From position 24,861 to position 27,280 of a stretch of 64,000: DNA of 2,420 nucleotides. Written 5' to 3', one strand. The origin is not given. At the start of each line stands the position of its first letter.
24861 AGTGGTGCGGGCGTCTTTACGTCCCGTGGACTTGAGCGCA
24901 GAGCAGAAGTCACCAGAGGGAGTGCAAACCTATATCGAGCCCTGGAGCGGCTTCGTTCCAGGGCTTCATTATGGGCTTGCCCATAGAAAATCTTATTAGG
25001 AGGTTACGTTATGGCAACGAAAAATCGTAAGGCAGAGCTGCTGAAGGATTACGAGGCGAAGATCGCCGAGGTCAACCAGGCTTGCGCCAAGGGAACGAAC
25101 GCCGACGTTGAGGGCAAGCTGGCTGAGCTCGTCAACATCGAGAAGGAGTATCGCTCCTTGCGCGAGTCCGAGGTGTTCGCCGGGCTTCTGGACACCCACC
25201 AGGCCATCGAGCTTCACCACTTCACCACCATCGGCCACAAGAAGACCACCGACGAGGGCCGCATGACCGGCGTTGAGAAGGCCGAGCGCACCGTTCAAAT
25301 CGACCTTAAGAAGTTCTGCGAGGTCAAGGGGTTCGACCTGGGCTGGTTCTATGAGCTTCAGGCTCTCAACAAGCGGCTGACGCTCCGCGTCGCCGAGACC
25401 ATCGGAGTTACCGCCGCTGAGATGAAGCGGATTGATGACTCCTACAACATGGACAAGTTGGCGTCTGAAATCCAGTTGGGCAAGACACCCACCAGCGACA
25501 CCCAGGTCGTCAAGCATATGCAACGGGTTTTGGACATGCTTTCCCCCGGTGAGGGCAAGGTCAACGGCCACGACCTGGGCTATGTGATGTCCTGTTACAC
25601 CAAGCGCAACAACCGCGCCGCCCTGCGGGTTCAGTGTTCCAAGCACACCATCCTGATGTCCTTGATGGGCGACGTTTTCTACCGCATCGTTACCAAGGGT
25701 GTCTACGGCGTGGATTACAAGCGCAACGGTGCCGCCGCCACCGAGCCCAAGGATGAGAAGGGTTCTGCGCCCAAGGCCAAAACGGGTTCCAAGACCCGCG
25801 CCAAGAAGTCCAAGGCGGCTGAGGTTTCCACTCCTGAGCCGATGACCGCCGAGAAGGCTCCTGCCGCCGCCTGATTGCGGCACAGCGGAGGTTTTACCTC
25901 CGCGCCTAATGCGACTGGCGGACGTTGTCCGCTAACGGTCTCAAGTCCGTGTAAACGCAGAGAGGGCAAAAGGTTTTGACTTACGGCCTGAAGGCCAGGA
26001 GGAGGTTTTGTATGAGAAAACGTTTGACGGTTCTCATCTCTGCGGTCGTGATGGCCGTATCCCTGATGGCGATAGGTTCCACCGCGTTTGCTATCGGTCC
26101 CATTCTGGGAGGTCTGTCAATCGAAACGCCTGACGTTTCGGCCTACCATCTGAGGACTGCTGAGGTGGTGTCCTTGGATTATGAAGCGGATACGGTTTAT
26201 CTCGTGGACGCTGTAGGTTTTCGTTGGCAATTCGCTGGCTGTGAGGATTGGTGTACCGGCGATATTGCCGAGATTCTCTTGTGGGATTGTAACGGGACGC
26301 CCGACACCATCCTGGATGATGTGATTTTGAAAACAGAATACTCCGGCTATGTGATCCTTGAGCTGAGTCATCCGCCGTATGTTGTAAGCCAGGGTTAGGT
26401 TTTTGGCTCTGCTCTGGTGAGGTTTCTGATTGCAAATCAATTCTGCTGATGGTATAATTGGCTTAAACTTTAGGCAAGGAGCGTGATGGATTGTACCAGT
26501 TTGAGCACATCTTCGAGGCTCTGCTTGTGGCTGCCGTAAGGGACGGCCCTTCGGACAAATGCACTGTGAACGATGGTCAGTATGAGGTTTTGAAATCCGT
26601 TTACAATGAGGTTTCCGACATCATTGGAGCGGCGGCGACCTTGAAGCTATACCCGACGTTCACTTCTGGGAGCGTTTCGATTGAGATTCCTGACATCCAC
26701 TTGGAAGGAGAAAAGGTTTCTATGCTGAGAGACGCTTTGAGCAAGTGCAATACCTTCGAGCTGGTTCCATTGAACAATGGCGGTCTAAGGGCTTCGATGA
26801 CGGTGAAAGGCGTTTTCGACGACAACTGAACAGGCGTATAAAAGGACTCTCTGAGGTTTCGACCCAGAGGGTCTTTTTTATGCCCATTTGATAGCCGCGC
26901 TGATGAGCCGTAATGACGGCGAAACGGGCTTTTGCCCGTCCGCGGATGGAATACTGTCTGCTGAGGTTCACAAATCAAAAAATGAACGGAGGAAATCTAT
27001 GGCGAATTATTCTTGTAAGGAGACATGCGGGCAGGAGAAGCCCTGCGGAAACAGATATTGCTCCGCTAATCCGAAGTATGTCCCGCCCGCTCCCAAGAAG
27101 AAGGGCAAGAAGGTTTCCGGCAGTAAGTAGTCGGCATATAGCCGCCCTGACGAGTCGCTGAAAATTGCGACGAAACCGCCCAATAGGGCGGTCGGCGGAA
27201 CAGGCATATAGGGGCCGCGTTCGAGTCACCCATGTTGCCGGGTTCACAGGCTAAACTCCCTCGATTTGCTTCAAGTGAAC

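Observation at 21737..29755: About 100-bp direct repeats bracketing an 8-kb segment that carries the integrase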

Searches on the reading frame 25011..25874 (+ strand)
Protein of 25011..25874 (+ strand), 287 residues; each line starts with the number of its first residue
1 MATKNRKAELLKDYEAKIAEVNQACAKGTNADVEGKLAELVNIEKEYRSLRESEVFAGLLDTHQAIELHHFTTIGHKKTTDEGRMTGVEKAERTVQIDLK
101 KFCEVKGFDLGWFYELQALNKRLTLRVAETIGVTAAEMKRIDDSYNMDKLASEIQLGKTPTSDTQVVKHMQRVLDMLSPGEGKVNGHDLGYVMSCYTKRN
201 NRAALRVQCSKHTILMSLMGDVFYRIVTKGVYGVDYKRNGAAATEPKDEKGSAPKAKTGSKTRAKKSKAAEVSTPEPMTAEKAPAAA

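Call 11: search_protein_families(library=pfam, proteins=[window:25011-25874:+], max_evalue=0.01)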
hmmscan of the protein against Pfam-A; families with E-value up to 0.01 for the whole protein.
window:25011-25874:+ (287 aa): 0 families

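Call 12: search_protein_families(library=phrogs, proteins=[window:25011-25874:+], max_evalue=0.001)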
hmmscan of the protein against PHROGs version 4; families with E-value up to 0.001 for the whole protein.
window:25011-25874:+ (287 aa): 0 families

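Call 67: search_protein_families(library=pfam, proteins=[window:25011-25874:+], max_evalue=0.01)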
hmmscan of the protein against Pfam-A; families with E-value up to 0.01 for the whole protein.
window:25011-25874:+ (287 aa): 0 families

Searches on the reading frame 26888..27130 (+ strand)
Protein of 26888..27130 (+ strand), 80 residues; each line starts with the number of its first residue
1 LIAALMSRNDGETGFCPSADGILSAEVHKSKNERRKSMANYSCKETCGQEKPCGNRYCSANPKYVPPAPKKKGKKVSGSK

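Call 42: search_protein_families(library=pfam, proteins=[window:26888-27130:+], max_evalue=0.01)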
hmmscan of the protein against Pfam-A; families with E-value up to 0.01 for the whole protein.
window:26888-27130:+ (80 aa): 0 families
